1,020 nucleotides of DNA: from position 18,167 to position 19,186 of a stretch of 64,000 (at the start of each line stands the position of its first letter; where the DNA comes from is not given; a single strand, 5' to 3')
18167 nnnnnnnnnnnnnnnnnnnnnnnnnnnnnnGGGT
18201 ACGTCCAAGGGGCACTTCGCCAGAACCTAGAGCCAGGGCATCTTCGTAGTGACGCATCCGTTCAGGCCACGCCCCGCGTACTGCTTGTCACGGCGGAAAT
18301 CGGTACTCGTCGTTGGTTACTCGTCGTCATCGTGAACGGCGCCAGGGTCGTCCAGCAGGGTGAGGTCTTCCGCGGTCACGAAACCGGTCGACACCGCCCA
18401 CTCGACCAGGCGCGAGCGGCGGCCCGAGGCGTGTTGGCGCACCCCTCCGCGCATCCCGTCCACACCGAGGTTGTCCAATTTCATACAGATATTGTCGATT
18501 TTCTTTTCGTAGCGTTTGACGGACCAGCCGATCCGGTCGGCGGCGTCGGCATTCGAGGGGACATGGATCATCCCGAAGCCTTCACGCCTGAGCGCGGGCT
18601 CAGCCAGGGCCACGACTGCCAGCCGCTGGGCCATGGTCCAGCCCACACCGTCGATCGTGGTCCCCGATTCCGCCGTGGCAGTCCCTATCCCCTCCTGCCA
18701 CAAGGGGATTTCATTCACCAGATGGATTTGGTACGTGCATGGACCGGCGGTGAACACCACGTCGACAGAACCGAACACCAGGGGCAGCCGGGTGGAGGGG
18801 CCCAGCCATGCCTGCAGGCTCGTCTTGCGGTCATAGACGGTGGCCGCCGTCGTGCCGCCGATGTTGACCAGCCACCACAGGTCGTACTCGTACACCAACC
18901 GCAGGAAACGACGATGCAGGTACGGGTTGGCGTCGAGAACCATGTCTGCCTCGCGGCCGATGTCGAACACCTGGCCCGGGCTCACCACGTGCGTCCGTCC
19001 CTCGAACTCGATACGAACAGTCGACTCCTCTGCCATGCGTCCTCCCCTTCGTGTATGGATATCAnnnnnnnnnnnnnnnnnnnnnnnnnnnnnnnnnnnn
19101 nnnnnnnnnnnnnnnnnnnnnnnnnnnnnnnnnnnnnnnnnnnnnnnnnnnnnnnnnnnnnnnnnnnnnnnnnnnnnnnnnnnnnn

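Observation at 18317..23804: Kinase/PP2C/multi-FHA module abutting the T7SS ATPase: a possible threonine-phosphorylation gate for type VII secretion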

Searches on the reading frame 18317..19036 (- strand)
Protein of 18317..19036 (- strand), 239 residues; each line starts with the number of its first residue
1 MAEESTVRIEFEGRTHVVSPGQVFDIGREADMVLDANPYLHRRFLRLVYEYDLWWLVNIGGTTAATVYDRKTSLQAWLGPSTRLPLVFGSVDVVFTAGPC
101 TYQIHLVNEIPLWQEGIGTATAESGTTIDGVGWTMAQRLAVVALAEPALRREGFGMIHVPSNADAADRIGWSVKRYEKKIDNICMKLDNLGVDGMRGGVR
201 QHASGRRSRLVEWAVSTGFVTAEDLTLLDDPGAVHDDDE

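Call 13: find_homologous_proteins(query=window:18317-19036:-, max_evalue=0.001)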
Query window:18317-19036:- (239 aa): 209 proteins with E <= 0.001 among 1889 candidates; the best 120 are listed.
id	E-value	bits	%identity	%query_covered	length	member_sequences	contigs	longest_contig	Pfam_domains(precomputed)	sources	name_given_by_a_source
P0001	6.2e-159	545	100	100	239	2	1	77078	-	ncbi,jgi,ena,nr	ncbi:MAG: hypothetical protein FWF25_00115 [Propionibacteriaceae bacterium]|nr:hypothetical protein 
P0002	4.4e-117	408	73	97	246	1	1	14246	-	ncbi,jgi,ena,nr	ncbi:MAG: hypothetical protein FWD55_02540 [Propionibacteriaceae bacterium]|nr:hypothetical protein 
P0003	4.4e-106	372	69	89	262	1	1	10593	-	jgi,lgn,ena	-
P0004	4.3e-105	369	67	100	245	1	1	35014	-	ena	-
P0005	5.8e-105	368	67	96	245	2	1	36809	-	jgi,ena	-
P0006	1.1e-104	367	68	96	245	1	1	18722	-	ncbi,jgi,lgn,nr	ncbi:MAG: hypothetical protein LBI33_12255 [Propionibacteriaceae bacterium]|jgi:hypothetical protein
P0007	4.8e-104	365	66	94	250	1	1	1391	-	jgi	jgi:hypothetical protein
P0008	1.5e-103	364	66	98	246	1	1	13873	-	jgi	-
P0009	1.3e-102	361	67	95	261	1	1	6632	-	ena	-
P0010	1.7e-98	347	63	97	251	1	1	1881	-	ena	-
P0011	4.3e-97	343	64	96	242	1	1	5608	-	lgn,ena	-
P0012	6.0e-92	326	60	98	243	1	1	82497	-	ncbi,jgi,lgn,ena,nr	ncbi:MAG: hypothetical protein FWG15_06915 [Propionibacteriaceae bacterium]|nr:hypothetical protein 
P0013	2.5e-91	324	59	100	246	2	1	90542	-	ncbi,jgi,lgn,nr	ncbi:MAG: hypothetical protein LBG99_03080 [Propionibacteriaceae bacterium]|jgi:hypothetical protein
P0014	1.8e-86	308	59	97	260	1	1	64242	-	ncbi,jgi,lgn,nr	ncbi:MAG: hypothetical protein LBN10_01110 [Propionibacteriaceae bacterium]|jgi:hypothetical protein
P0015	5.4e-86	306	57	98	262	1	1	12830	-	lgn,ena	-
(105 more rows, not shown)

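Call 15: find_related_loci(query=A1, collection=genome_contigs, flank=10000)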
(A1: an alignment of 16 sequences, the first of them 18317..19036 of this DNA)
Query A1 (239 aa) in genome_contigs; peptide patterns used: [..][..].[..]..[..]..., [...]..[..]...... (x = any residue, [..] = any of these).
600 stretches matched a pattern (row limit reached: there are more); 586 encode a relative of the query (tblastn E <= 1e-3); the best 80 are kept; 80 distinct loci.
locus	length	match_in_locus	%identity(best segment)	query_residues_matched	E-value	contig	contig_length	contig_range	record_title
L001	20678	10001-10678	58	5-230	6e-90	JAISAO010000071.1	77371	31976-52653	MAG: Propionibacteriaceae bacterium isolate Gx481_bin159 k119_4603017, whole genome shotgun sequence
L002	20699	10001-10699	59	6-238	4e-89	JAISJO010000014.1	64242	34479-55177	MAG: Propionibacteriaceae bacterium isolate Hs463_bin120 k119_4224590, whole genome shotgun sequence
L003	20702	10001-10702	49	5-239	9e-72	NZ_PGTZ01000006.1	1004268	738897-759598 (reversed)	Luteimicrobium subarcticum strain DSM 22413 Ga0181005_101, whole genome shotgun sequence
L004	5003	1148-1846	49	7-239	1e-71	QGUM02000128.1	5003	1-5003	MAG: Actinomycetes bacterium isolate ZC4RG41 NODE_19513_length_5003_cov_10.126112, whole genome shotgun sequence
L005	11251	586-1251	50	9-230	9e-71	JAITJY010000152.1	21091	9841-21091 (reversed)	MAG: Bifidobacteriaceae bacterium isolate Pcl387_bin30 k119_2669971, whole genome shotgun sequence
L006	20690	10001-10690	50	4-239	1e-70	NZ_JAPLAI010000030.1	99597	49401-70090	MAG: Microbacterium sp. isolate LacPavin_0419_WC53_MAG_70_9 LacPavin_0419_WC53_scaffold_331481, whole genome shotgun seq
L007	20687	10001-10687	50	3-231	3e-70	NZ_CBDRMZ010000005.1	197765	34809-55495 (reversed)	Microbacterium sp. bgisy189 isolate tissue of Thalassia hemprichii BGISY000189.5, whole genome shotgun sequence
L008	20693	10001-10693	49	2-232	1e-69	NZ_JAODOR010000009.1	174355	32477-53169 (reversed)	Microbacterium memoriense strain PMIC_1C1B contig_10, whole genome shotgun sequence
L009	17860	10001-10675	48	7-231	5e-69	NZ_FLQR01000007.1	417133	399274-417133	Uncultured Microbacterium sp. isolate UC1, whole genome shotgun sequence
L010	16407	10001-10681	48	5-231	2e-69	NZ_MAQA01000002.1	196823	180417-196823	Oerskovia enterophila strain DSM 43852 OERS_contig000002, whole genome shotgun sequence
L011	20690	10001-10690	49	2-231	4e-69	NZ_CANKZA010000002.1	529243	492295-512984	Uncultured Microbacterium sp. isolate 3-1141-3Z.fasta NODE_2, whole genome shotgun sequence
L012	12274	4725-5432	50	2-236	7e-69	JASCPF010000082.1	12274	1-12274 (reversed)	Microbacteriaceae bacterium PS02068 NODE_82_length_12274_cov_21.898493, whole genome shotgun sequence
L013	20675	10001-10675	48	7-231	1e-68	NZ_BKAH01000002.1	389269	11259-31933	Microbacterium saccharophilum strain NBRC 108778 sequence02, whole genome shotgun sequence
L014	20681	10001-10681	47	9-239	2e-68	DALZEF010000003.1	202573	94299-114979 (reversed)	MAG TPA_asm: Timonella sp. isolate CTOTU46935 NODE_22_length_202573_cov_6.795974, whole genome shotgun sequence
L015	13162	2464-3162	48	2-234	1e-68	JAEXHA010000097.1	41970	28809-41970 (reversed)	MAG: Actinomycetes bacterium isolate OH_HBB_92 k127_89964, whole genome shotgun sequence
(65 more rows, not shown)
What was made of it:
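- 18317..19036 (-): FHA plus LuxR/GerE-type HTH protein, 239 aa. Candidate transcription factor of the system, with invariant T127 in the linker. At least 586 genome loci encode a relative (call 15).
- The anchor gene family occurs in at least 586 species-level genome loci (call 15).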

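Call 34: search_protein_families(library=pfam, proteins=[window:18317-19036:-], max_evalue=10)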
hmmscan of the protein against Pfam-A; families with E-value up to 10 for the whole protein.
window:18317-19036:- (239 aa): 0 families

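Call 36: find_encoding_contigs(protein=P0001, flank=10000, max_places=2)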
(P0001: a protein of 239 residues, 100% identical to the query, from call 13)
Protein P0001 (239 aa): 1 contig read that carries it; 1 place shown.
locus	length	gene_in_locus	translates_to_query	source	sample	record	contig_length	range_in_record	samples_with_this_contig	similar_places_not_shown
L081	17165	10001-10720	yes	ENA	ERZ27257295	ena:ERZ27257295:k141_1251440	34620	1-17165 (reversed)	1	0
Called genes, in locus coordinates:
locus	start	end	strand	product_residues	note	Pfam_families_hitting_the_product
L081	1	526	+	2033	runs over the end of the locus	PF17892:Cadherin_5 (weak), PF17963:Big_9, PF17803:Cadherin_4 (weak), PF17963:Big_9, PF17963:Big_9, PF17963:Big_9, PF00041:fn3, PF00041:fn3, +4 more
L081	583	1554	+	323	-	PF00493:MCM (weak), PF20030:bpMoxR, PF00158:Sigma54_activat (faint), PF01078:Mg_chelatase (faint), PF00004:AAA (weak), PF07726:AAA_3, PF07728:AAA_5, PF17863:AAA_lid_2, +1 more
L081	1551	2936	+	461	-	PF01882:DUF58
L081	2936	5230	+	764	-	PF11992:TgpA_N, PF01841:Transglut_core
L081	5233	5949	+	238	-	PF10571:UPF0547 (weak), PF13240:Zn_Ribbon_1 (weak), PF00498:FHA (weak)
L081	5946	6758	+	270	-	PF00481:PP2C (faint), PF13672:PP2C_2 (weak)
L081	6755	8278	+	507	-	-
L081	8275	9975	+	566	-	PF00069:Pkinase, PF07714:PK_Tyr_Ser-Thr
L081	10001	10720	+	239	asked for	-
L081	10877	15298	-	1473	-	PF00498:FHA, PF16697:Yop-YscD_cpl, PF13191:AAA_16 (faint), PF01580:FtsK_SpoIIIE, PF05729:NACHT (faint), PF13245:AAA_19 (faint), PF13401:AAA_22 (faint), PF01580:FtsK_SpoIIIE, +2 more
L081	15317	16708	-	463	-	-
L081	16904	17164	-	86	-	?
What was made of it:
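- Checked: Independent gene calls on a public contig give the same five proteins of 238, 270, 507, 566 and 239 aa (call 36).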

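Call 38: predict_structure(alignment_id=A1)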
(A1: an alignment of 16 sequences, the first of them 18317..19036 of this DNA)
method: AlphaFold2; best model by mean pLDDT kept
length: 239 residues; sequences in the alignment: 16
mean_pLDDT: 82.7   pTM: 0.55
mean pLDDT of the five models: 82.7, 82.7, 82.3, 79.5, 78.0
residues with pLDDT >= 90: 104; 70-90: 96; 50-70: 19; < 50: 20
segments of 3 or more residues with pLDDT < 50: 116-129, 154-156
pLDDT, mean of each block of 10 residues (from residue 1): 82 94 95 91 95 94 84 80 92 88 92 57 43 88 90 63 94 94 87 65 71 82 90 75
secondary structure, 60 per line:
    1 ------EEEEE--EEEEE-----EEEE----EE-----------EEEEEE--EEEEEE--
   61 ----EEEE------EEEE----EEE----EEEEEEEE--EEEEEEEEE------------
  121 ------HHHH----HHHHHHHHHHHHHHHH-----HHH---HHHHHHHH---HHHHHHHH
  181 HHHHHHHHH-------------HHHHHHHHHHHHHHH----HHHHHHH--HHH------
elements in order: E7-11 E14-18 E24-27 E45-50 E53-58 E65-68 E75-78 E83-85 E90-97 E100-108 H127-130 H135-150 H162-169 H173-189 H203-217 H222-228
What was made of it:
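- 18317..19036 (-): AF2 model pLDDT 82.7 (call 38).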

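Call 40: fold_search(model_id=the predicted structure, library=pdb)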
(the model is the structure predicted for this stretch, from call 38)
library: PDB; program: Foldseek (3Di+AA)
matches with E <= 10: 1062; with E <= 0.001: 19
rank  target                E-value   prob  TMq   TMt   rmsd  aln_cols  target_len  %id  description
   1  6ccd                  1.7e-06  1.00  0.32  0.73   3.8       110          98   16  The crystal structure of Mycobacterium tuberculosis Rv1747 FHA-1 (released 2018-06-20)
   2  5a8i                  1.2e-04  1.00  0.33  0.61   5.1       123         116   13  Crystal structure of the FHA domain of ArnA from Sulfolobus acidocaldarius (released 2016-06-22)
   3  4jon_B                1.9e-04  1.00  0.33  0.59   3.2       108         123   15  Crystal structure of a centrosomal protein 170kDa, transcript variant beta (CEP170) from Homo sapiens at 2.15 A resolu (released 2013-04-17)
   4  6i2p_E                1.9e-04  1.00  0.29  0.62   3.8       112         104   16  Crystal structure of the Mycobacterium tuberculosis PknB kinase domain (L33E mutant) in complex with its substrate Gar (released 2019-05-22)
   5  7rj3_B                2.9e-04  1.00  0.32  0.65   3.8       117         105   16  Crystal Structure of the Forkhead Associated (FHA) Domain of the Glycogen Accumulation Regulator (GarA) from Mycobacte (released 2021-07-28)
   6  4qcj                  3.2e-04  1.00  0.29  0.63   4.3       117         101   14  Crystal Structure of OdhI from Corynebacterium glutamicum (released 2014-07-02)
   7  2lc1_MODEL_1_A        3.2e-04  1.00  0.30  0.63   3.8       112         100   20  Rv0020c_FHA Structure (released 2011-11-02)
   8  7rj3_A                3.6e-04  1.00  0.30  0.63   4.3       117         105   14  Crystal Structure of the Forkhead Associated (FHA) Domain of the Glycogen Accumulation Regulator (GarA) from Mycobacte (released 2021-07-28)
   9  6i2q_B                4.0e-04  1.00  0.28  0.63   3.9       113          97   17  Crystal structure of the wild-type SucA domain of Mycobacterium smegmatis KGD (alpha-ketoglutarate decarboxylase), in  (released 2019-05-22)
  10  4jon_D                4.3e-04  1.00  0.33  0.61   3.2       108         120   15  Crystal structure of a centrosomal protein 170kDa, transcript variant beta (CEP170) from Homo sapiens at 2.15 A resolu (released 2013-04-17)
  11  4jon_A                4.3e-04  1.00  0.33  0.59   3.2       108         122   15  Crystal structure of a centrosomal protein 170kDa, transcript variant beta (CEP170) from Homo sapiens at 2.15 A resolu (released 2013-04-17)
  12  4jon_C                4.3e-04  1.00  0.33  0.61   3.2       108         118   15  Crystal structure of a centrosomal protein 170kDa, transcript variant beta (CEP170) from Homo sapiens at 2.15 A resolu (released 2013-04-17)
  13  6i2p_D                4.3e-04  1.00  0.29  0.56   3.8       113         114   17  Crystal structure of the Mycobacterium tuberculosis PknB kinase domain (L33E mutant) in complex with its substrate Gar (released 2019-05-22)
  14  7rj3_C                5.1e-04  1.00  0.30  0.65   3.9       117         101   15  Crystal Structure of the Forkhead Associated (FHA) Domain of the Glycogen Accumulation Regulator (GarA) from Mycobacte (released 2021-07-28)
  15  8p5x_G                6.0e-04  1.00  0.29  0.62   3.4       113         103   15  Single particle cryo-EM structure of the complex between Corynebacterium glutamicum homohexameric 2-oxoglutarate dehyd (released 2023-08-16)
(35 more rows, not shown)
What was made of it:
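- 18317..19036 (-): N-terminus has an FHA fold (6ccd, TM 0.73, E=1.7e-6; call 40).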

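Call 41: search_solved_structures(query=A1, max_evalue=10, show_alignments=2)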
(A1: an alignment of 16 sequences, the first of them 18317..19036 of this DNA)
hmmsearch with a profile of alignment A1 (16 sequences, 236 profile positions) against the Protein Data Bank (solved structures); distinct sequences matched with E-value up to 10: 4.
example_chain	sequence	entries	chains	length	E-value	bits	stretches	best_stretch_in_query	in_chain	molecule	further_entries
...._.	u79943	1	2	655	0.27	13.6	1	171-197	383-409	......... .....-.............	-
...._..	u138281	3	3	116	0.55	12.6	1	47-80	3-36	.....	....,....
3a24_A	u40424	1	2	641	0.58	12.5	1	171-195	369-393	alpha-galactosidase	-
8hdr_a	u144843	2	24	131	1.8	10.9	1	132-166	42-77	Pam3 adaptor protein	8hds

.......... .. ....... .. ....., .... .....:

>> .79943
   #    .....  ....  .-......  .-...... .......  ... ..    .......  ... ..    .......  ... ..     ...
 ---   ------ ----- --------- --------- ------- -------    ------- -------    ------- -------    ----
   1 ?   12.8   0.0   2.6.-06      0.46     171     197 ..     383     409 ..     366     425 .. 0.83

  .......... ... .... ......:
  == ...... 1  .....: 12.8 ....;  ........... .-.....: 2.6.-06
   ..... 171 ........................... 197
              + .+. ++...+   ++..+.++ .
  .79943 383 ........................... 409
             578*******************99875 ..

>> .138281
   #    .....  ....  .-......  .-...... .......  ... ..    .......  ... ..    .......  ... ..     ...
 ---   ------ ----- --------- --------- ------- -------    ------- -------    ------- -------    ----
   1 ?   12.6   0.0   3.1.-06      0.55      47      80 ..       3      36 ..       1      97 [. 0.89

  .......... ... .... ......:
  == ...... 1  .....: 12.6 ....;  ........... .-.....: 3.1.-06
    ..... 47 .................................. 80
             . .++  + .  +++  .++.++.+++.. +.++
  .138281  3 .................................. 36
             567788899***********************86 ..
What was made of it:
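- Tried and rejected: The profile of the FHA-HTH family against PDB sequences gave nothing meaningful (call 41).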

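Call 75: search_protein_families(library=ncbifam, proteins=[window:18317-19036:-], max_evalue=0.001)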
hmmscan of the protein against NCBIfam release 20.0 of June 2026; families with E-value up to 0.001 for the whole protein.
window:18317-19036:- (239 aa): 0 families

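Call 99: search_protein_families(library=padloc, proteins=[window:18317-19036:-], max_evalue=0.001)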
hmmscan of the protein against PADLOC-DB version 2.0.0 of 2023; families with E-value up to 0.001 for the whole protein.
window:18317-19036:- (239 aa): 0 families
